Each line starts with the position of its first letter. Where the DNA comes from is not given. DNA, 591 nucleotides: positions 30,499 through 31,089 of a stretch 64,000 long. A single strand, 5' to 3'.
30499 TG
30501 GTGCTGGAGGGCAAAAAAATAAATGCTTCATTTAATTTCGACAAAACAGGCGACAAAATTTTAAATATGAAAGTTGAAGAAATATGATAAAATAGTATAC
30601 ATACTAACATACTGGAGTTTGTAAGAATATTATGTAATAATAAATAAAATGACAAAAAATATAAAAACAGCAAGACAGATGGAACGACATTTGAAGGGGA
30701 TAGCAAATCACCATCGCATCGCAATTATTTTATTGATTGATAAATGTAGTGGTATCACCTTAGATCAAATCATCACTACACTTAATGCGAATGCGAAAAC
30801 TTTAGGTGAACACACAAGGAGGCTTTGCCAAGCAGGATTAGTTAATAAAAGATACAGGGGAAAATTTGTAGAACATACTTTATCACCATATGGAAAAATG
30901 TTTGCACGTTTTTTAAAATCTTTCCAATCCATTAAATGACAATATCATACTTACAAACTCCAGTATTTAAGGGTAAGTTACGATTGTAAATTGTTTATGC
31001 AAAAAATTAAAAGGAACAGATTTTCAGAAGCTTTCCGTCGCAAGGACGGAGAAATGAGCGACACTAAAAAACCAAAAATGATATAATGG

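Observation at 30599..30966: ArsR-family regulator gene precisely flanked by inverted copies of a motif that recurs upstream of purQ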

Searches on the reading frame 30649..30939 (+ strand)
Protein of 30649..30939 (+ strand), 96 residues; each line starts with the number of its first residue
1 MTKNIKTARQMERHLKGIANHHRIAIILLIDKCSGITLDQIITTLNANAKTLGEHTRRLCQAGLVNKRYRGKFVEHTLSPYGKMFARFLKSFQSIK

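Call 8: search_protein_families(library=pfam, proteins=[window:30649-30939:+], max_evalue=0.01)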
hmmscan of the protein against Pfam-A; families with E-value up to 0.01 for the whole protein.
window:30649-30939:+ (96 aa): 1 family
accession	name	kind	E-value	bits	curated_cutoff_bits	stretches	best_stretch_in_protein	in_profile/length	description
PF13412.12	HTH_24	-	0.00028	20.8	21.9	1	21-65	3-47/48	Winged helix-turn-helix DNA-binding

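Call 9: search_protein_families(library=ncbifam, proteins=[window:30649-30939:+], max_evalue=0.01)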
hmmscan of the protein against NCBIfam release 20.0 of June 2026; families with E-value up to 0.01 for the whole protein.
window:30649-30939:+ (96 aa): 5 families
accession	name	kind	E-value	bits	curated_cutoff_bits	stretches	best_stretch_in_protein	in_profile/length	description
NF033788.1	HTH_metalloreg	subfamily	1.7e-07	31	55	1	13-79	3-69/77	metalloregulator ArsR/SmtB family transcription factor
NF007528.0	PRK10141.1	subfamily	2.7e-06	27.2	97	1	15-82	10-77/117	metalloregulator ArsR/SmtB family transcription factor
NF033789.1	repress_SdpR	subfamily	0.001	18.9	100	1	15-78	2-64/79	autorepressor SdpR family transcription factor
NF041413.1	ArsR_Rv2640c_fam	equivalog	0.0015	18.9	155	1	8-77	29-100/118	Rv2640c family ArsR-like transcriptional regulator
NF006628.0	PRK09197.1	equivalog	0.0051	15.8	297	1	4-62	81-139/359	class II fructose-bisphosphate aldolase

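Call 15: find_homologous_proteins(query=window:30649-30936:+, max_evalue=0.001)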
Query window:30649-30936:+ (96 aa): 1343 proteins with E <= 0.001 among 1343 candidates; the best 120 are listed.
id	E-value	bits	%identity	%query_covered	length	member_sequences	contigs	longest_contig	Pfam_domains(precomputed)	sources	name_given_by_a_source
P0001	9.7e-57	206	100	100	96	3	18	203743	-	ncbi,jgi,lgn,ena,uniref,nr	ncbi:hypothetical protein A3A95_03735 [Candidatus Nomurabacteria bacterium RIFCSPLOWO2_01_FULL_39_18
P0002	2.9e-45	170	82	98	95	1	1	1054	-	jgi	jgi:predicted transcriptional regulator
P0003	5.8e-43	162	80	96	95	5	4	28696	PF01022.27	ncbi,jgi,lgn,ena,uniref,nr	ncbi:hypothetical protein A3A01_00530 [Candidatus Nomurabacteria bacterium RIFCSPLOWO2_01_FULL_39_17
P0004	6.1e-43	162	80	96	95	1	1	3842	PF01022.27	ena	-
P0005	4.5e-42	159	80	98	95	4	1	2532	PF01022.27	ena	-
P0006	1.0e-41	158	78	95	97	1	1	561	-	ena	-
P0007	1.3e-41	158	79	95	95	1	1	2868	PF13412.13,PF01022.27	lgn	-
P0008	1.8e-41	158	78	99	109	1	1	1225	-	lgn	-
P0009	2.6e-41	157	78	95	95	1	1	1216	-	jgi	jgi:predicted transcriptional regulator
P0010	3.2e-41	157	78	95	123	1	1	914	PF01047.29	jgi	jgi:DNA-binding transcriptional ArsR family regulator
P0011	3.7e-41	156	78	95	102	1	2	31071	PF01047.29,PF01022.27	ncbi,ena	-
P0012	5.6e-41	156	77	97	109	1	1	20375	PF01047.29,PF01022.27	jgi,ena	-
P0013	8.1e-41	155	79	95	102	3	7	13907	PF01047.29,PF01022.27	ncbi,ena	-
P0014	8.2e-41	155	78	95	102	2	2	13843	PF01047.29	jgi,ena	-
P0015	1.1e-40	155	78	96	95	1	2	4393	PF01022.27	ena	-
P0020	3.7e-40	153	78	95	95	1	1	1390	PF01022.27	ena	-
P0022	3.9e-40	153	78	95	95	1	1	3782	PF13412.13,PF01022.27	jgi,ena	-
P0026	7.6e-40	152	77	96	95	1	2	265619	PF01022.27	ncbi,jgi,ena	ncbi:MAG: winged helix-turn-helix domain-containing protein [Candidatus Paceibacterota bacterium]|jg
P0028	8.2e-40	152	77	94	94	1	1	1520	PF01022.27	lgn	-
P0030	9.3e-40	152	73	98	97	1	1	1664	PF01047.29,PF01022.27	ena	-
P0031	1.2e-39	152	75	100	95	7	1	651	PF01022.27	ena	-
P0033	1.5e-39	151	78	94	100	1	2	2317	PF01047.29,PF01022.27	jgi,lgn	jgi:predicted transcriptional regulator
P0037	2.0e-39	151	77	94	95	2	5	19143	PF13412.13,PF01022.27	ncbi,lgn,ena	-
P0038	2.5e-39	151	77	94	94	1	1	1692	PF01022.27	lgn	-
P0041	2.9e-39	150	76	95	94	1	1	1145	PF01022.27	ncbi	-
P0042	2.9e-39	150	79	95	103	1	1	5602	PF01022.27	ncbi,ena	ncbi:MAG: winged helix-turn-helix domain-containing protein [bacterium]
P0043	3.2e-39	150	77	94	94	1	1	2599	PF01022.27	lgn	-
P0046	3.4e-39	150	76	93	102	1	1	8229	PF01047.29,PF01022.27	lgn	-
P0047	3.8e-39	150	74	98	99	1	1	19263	PF01047.29,PF01022.27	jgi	jgi:DNA-binding transcriptional ArsR family regulator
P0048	4.2e-39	150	74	96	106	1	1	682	PF01022.27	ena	-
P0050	5.1e-39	150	74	96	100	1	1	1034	PF01047.29,PF01022.27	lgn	-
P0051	6.0e-39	149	76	92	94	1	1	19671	PF01022.27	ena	-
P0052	6.1e-39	149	75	96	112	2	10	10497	PF01022.27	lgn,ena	-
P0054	6.4e-39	149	74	94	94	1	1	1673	PF01047.29,PF01022.27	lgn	-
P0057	7.3e-39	149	74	96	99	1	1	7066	PF01047.29,PF01022.27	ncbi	-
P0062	8.6e-39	149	76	98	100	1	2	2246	PF01022.27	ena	-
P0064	1.0e-38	149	78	94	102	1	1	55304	PF01022.27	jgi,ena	-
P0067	1.3e-38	148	74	94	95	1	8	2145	PF01047.29,PF01022.27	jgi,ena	-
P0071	1.5e-38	148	74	96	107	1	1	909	PF01022.27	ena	-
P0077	1.8e-38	148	76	98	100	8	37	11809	PF01047.29,PF01022.27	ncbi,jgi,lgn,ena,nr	ncbi:MAG: hypothetical protein UY71_C0042G0002 [Parcubacteria group bacterium GW2011_GWB1_52_7]|nr:M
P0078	1.8e-38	148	72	100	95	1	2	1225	PF01022.27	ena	-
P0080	2.0e-38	148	76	93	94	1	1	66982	PF01022.27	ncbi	ncbi:MAG: winged helix-turn-helix domain-containing protein [Minisyncoccia bacterium]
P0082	2.2e-38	148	75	95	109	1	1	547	PF01022.27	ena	-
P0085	2.4e-38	147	74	97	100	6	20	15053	PF01047.29,PF13412.13,PF01022.27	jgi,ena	-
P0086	2.5e-38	147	74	94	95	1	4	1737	PF01047.29,PF01022.27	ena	-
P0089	2.7e-38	147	75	99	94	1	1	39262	PF01022.27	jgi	-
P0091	2.7e-38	147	74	95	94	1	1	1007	PF01047.29,PF01022.27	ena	-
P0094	3.1e-38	147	73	94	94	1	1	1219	PF01022.27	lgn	-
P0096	3.1e-38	147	73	94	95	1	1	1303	PF01047.29,PF01022.27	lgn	-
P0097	3.2e-38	147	75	93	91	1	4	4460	PF01022.27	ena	-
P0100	3.4e-38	147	75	95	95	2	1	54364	PF01047.29,PF01022.27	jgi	-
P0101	3.4e-38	147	75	97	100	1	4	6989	PF01047.29,PF01022.27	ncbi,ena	-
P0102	3.6e-38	147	76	94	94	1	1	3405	PF01047.29,PF01022.27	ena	-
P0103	3.7e-38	147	72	96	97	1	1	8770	PF01047.29,PF01022.27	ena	-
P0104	3.7e-38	147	75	93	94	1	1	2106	PF01047.29,PF01022.27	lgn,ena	-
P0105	3.7e-38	147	74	96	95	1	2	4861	PF01047.29,PF01022.27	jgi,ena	-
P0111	4.3e-38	147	75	92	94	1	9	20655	PF01022.27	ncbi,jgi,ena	ncbi:MAG TPA: winged helix-turn-helix domain-containing protein [Candidatus Paceibacterota bacterium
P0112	4.3e-38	147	75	95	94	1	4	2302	PF01022.27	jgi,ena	-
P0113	4.4e-38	147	75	95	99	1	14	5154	PF01022.27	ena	-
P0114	4.4e-38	147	75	95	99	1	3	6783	PF01022.27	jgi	-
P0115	4.6e-38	147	75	93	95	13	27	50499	PF01047.29,PF01022.27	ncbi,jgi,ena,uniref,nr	ncbi:MAG: hypothetical protein A3H71_00800 [Candidatus Sungbacteria bacterium RIFCSPLOWO2_02_FULL_48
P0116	4.7e-38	147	74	97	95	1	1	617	PF01047.29,PF01022.27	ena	-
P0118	5.1e-38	146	75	95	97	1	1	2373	PF01047.29,PF01022.27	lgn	-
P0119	5.2e-38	146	76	93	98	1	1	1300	PF01047.29,PF01022.27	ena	-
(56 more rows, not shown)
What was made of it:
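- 30649..30939 (+): Gene for the 96-aa ArsR/SmtB-like winged-helix protein (P subfamily). At least 1343 clusters were found, the 120 listed at 68-82% identity (call 15).
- Closest known: Minimal, non-metal ArsR/SmtB-family regulators. Different: The family is restricted to CPR names in the searches and is unusually conserved (68-82% identity, call 15).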

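Call 17: find_related_loci(query=A1, collection=metagenome_contigs, flank=8000)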
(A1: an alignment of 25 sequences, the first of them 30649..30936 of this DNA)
Query A1 (96 aa) in metagenome_contigs; peptide patterns used: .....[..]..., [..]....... (x = any residue, [..] = any of these).
599 stretches matched a pattern (row limit reached: there are more); 533 encode a relative of the query (tblastn E <= 1e-3); the best 80 are kept; 80 distinct loci.
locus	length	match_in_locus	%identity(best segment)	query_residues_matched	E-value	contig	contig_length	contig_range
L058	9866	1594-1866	78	5-95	3e-47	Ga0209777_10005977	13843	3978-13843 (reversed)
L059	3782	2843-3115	78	6-96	5e-46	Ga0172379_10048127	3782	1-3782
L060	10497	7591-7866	75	5-96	5e-45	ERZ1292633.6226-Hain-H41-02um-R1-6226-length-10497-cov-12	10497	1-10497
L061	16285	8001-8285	74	1-96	3e-45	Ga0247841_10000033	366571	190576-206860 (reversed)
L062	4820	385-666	71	1-94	2e-45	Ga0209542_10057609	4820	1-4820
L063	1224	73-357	73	1-96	2e-46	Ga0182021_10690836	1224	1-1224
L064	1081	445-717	74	5-95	2e-46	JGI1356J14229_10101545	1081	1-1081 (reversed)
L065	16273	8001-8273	79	5-95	1e-44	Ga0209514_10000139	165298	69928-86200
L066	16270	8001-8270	74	5-94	1e-44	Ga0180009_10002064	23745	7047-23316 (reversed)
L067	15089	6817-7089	74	5-95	3e-44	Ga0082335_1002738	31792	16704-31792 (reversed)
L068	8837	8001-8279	74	3-95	2e-44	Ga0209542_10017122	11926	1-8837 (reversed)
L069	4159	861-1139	76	1-94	3e-44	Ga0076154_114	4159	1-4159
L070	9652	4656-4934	76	1-94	3e-44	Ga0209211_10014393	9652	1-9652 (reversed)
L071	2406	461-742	73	2-95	5e-44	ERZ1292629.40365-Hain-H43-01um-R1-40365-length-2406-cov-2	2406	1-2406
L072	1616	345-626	72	1-95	7e-45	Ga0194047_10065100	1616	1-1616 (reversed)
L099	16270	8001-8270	73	5-94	2e-43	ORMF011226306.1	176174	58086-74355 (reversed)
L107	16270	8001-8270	73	5-94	2e-43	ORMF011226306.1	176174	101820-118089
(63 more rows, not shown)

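Call 35: search_solved_structures(query=A1, max_evalue=0.01, show_alignments=2)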
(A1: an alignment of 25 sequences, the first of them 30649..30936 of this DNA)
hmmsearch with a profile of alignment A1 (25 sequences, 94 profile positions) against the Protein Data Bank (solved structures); distinct sequences matched with E-value up to 0.01: 10.
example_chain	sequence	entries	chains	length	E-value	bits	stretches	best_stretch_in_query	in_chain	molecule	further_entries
3jth_A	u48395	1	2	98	0.00014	25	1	13-90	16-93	Transcription activator HlyU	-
5znx_A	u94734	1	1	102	0.00015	24.8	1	13-90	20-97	Transcriptional activator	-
4k2e_A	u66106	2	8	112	0.00016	24.7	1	12-87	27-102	Transcriptional activator HlyU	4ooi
1u2w_A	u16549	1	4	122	0.00048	23.2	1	12-77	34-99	Cadmium efflux system accessory protein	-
1uly_A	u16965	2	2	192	0.00065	22.8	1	14-76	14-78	hypothetical protein PH1932 | hypothetical transcription regulator protein, PH1932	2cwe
3f72_A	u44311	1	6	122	0.0007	22.7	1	12-77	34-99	Cadmium efflux system accessory protein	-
8qkf_A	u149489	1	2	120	0.0033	20.5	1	14-75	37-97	ArsR family transcriptional regulator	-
3f6v_A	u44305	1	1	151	0.0035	20.4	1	31-87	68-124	Possible transcriptional regulator, ArsR family protein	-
6j05_A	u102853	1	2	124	0.0037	20.4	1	8-88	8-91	Transcriptional regulator ArsR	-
9t6t_A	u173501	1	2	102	0.008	19.3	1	9-78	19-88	Lmo1102 protein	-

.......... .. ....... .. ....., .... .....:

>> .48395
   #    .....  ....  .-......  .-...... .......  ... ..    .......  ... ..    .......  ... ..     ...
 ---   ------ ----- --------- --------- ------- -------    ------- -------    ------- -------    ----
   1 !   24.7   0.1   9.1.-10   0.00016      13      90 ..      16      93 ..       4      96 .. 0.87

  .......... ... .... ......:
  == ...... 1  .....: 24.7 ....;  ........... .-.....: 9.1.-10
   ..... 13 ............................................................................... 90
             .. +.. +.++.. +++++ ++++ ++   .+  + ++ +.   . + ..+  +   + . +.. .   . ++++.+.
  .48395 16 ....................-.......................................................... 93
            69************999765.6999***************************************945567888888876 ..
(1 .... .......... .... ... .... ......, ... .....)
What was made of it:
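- On ArsR/SmtB family of transcription regulators: A profile search against PDB gives HlyU at E 1.4e-4 (call 35).
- Closest known: Minimal, non-metal ArsR/SmtB-family regulators. Same: The best sequence match among solved structures is HlyU at E 1e-4 (call 35).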

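Call 53: predict_structure(alignment_id=A1)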
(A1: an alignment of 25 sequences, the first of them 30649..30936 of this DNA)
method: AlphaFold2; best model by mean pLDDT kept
length: 96 residues; sequences in the alignment: 25
mean_pLDDT: 83.1   pTM: 0.69
mean pLDDT of the five models: 83.1, 55.9, 49.2, 47.7, 46.9
residues with pLDDT >= 90: 52; 70-90: 24; 50-70: 17; < 50: 3
segments of 3 or more residues with pLDDT < 50: none
pLDDT, mean of each block of 10 residues (from residue 1): 60 62 90 91 91 92 91 91 91 66
secondary structure, 60 per line:
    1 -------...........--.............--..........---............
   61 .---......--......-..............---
elements in order: H8-18 H21-33 H38-45 H49-61 E65-70 E73-78 H80-93
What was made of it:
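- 30649..30939 (+): The AF2 model has pLDDT 83 with an a1-a2-a3-a4-b1-b2-a5 topology (call 53).
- On ArsR/SmtB family of transcription regulators: The AF2 model has mean pLDDT 83 with H8-18, H21-33, H38-45, H49-61, E65-70, E73-78 and H80-93 (call 53).
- On REP/RAYT system: The flanked gene is a winged-helix protein (calls 8, 53).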

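Call 61: fold_search(model_id=the predicted structure, library=pdb)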
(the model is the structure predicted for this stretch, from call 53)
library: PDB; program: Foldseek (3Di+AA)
matches with E <= 10: 1567; with E <= 0.001: 70
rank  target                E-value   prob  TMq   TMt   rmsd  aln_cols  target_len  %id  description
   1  6o8k                  9.0e-06  1.00  0.73  0.75   2.4        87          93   23  Crystal Structure of apo and reduced Sulfide-responsive transcriptional repressor (SqrR) from Rhodobacter capsulatus. (released 2020-04-01)
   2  4k2e_A                4.7e-05  1.00  0.71  0.71   3.8        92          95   25  HlyU from Vibrio cholerae N16961 (released 2014-04-30)
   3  4ooi_C                4.7e-05  1.00  0.73  0.74   3.5        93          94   24  Reduced HlyU from Vibrio cholerae N16961 (released 2014-12-31)
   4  6o8n_A                7.5e-05  1.00  0.71  0.72   2.8        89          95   24  Crystal Structure of C9S tetrasulfide state of Sulfide-responsive transcriptional repressor (SqrR) from Rhodobacter ca (released 2020-04-01)
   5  4ooi_B                8.6e-05  1.00  0.72  0.72   4.0        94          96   24  Reduced HlyU from Vibrio cholerae N16961 (released 2014-12-31)
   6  8qkf_A                8.6e-05  1.00  0.70  0.68   5.1       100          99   21  SmtB protein of Mycobacterium smegmatis (released 2024-09-25)
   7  4k2e_B                1.0e-04  1.00  0.75  0.77   3.1        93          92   26  HlyU from Vibrio cholerae N16961 (released 2014-04-30)
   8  3f72_B                1.3e-04  1.00  0.72  0.65   2.7        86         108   21  Crystal Structure of the Staphylococcus aureus pI258 CadC Metal Binding Site 2 Mutant (released 2009-04-07)
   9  8za5_B                1.3e-04  1.00  0.70  0.50   9.9       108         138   17  Crystal structure of HsmR (released 2025-10-29)
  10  6o8o_A                1.4e-04  1.00  0.71  0.70   3.6        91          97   23  Crystal Structure of C9S disulfide state of Sulfide-responsive transcriptional repressor (SqrR) from Rhodobacter capsu (released 2020-04-01)
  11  5k5q_C                1.4e-04  1.00  0.68  0.72   8.4        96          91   20  Structure of AspA-DNA complex: novel centromere bindng protein-centromere complex (released 2016-06-01)
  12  6o8o_D                1.4e-04  1.00  0.71  0.69   4.5        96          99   22  Crystal Structure of C9S disulfide state of Sulfide-responsive transcriptional repressor (SqrR) from Rhodobacter capsu (released 2020-04-01)
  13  4rs8_A                1.7e-04  1.00  0.70  0.80   1.6        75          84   23  Apo structure of novel pNOB8 plasmid centromere binding protein (released 2015-09-16)
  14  2zkz_A                1.8e-04  1.00  0.69  0.76   3.0        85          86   18  Crystal structure of the transcriptional repressor PagR of Bacillus anthracis (released 2009-04-07)
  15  4rs8_B                1.9e-04  1.00  0.69  0.80   1.8        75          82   23  Apo structure of novel pNOB8 plasmid centromere binding protein (released 2015-09-16)
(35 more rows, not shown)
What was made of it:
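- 30649..30939 (+): Foldseek top hits are SqrR, HlyU, SmtB and CadC at TM 0.70-0.75 (call 61).
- On ArsR/SmtB family of transcription regulators: Foldseek top hits are SqrR, HlyU, SmtB, CadC, PagR and CzrA at TM 0.68-0.77 and probability 1.00 (call 61).
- Closest known: Minimal, non-metal ArsR/SmtB-family regulators. Same: The size is about 95 aa and the predicted a1-a2-a3-a4-b1-b2-a5 winged-helix fold is the same (calls 53, 61).
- Checked: The predicted fold is nonetheless ArsR/SmtB (calls 53, 61).
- The protein has an ArsR/SmtB DNA-binding fold (calls 35, 53, 61). AspA, a centromere-binding ArsR-fold protein that binds a palindrome next to its own gene, is among the fold matches (TMq 0.68-0.70, call 61). 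Closer fold and sequence matches are transcription factors: SqrR, HlyU, SmtB and CadC (calls 35, 61).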

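Call 69: search_protein_families(library=padloc, proteins=[window:30649-30936:+], max_evalue=0.01)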
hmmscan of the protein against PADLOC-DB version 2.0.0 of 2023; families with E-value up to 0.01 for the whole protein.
window:30649-30936:+ (96 aa): 5 families
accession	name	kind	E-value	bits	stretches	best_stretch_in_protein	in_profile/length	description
PDLC01850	CARF3--CARF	-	0.00011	20.1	1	19-77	143-201/209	-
PDLC01438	Csa3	-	0.00033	18.8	1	6-75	133-198/305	"CAS-I,CAS-II,CAS-III,CAS-IV,CAS-V,CAS-VI; associated_signaling"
PDLC01879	CARF3--CARF_TM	-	0.00057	17.6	1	25-90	160-221/222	-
PDLC01866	CARF3--CARF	-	0.00096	17.2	1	21-89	139-207/207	-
PDLC01875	CARF3--CARF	-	0.0019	16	1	26-86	151-211/219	-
